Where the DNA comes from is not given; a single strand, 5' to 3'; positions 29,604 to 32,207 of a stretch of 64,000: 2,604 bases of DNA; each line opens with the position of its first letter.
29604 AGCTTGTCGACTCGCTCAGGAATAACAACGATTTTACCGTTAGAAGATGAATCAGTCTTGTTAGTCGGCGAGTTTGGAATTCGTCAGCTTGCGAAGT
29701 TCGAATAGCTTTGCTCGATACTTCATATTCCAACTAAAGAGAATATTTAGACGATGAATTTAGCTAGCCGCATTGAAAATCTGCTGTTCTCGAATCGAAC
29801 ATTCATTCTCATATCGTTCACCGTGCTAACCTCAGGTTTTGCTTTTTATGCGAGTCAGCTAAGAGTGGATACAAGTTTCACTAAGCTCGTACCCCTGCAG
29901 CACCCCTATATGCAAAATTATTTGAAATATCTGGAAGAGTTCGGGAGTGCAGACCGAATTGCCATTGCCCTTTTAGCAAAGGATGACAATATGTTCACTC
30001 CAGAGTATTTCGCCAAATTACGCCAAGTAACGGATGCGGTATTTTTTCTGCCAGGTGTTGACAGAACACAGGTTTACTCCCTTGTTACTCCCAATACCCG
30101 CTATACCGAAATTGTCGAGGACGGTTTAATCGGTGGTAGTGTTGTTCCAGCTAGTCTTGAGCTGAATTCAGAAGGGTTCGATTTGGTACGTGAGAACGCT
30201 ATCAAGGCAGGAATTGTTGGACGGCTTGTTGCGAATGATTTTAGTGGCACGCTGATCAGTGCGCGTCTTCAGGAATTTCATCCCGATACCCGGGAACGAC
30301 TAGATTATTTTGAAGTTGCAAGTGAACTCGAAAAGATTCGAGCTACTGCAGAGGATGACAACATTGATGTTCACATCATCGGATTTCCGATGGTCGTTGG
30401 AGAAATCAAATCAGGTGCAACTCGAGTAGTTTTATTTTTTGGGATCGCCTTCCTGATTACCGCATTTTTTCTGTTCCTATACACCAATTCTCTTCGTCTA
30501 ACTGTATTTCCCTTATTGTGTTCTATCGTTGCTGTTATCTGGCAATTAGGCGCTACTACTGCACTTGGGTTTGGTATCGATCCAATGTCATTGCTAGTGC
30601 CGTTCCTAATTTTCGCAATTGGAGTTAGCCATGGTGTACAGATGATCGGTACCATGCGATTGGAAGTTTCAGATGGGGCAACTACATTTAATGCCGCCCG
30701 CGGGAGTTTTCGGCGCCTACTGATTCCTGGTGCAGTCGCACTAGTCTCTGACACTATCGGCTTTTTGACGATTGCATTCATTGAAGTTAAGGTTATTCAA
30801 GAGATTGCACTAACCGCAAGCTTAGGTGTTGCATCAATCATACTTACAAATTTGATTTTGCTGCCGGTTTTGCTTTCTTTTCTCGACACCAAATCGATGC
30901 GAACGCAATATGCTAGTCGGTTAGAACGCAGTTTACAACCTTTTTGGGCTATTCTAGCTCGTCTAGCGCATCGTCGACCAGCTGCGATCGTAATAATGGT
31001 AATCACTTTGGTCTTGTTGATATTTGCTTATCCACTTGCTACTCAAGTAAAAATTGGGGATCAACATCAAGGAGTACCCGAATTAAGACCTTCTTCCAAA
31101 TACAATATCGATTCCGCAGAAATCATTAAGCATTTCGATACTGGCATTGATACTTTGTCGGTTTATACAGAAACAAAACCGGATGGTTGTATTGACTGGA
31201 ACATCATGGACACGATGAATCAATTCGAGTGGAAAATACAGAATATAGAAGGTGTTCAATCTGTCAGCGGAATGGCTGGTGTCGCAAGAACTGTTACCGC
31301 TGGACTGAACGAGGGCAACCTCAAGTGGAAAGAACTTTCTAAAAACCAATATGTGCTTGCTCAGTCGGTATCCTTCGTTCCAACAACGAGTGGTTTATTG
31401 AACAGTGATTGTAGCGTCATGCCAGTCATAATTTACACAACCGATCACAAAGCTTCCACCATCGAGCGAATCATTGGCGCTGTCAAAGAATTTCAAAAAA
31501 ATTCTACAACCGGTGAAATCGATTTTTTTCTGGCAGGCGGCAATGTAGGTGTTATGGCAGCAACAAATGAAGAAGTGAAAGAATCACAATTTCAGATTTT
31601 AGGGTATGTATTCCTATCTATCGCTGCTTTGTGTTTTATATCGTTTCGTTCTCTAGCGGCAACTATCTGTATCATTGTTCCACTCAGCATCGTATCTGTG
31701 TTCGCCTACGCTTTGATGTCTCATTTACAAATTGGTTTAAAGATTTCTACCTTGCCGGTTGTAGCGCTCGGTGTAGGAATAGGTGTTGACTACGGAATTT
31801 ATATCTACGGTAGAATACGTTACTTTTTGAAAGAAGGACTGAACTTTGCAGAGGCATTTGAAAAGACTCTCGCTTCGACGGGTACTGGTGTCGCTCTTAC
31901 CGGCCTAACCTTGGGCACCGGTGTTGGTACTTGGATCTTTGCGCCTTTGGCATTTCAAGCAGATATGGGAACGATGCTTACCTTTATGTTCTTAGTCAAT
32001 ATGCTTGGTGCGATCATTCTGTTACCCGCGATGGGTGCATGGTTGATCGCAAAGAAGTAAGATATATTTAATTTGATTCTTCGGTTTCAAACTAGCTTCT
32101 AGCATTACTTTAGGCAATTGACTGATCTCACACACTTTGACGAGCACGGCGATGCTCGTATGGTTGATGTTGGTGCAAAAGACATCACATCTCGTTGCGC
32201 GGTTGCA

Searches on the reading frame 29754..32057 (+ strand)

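Call 43: search_protein_families(library=ncbifam, proteins=[window:29754-32057:+], max_evalue=1e-10)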
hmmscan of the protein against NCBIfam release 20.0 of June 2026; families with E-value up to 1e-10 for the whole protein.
window:29754-32057:+ (768 aa): 3 families
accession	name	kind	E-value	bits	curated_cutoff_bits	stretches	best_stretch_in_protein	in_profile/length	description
TIGR00921.1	2A067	subfamily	1e-43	149.4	351.9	1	14-760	3-730/733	hydrophobe/amphiphile efflux-3 (HAE3) family transporter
TIGR00833.1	actII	subfamily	3.4e-26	91.8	874.7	1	569-760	133-328/910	MMPL family RND transporter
TIGR03480.1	HpnN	hypoth_equivalog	3.3e-19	68.4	751.85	0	607-764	709-855/862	hopanoid biosynthesis associated RND transporter like protein HpnN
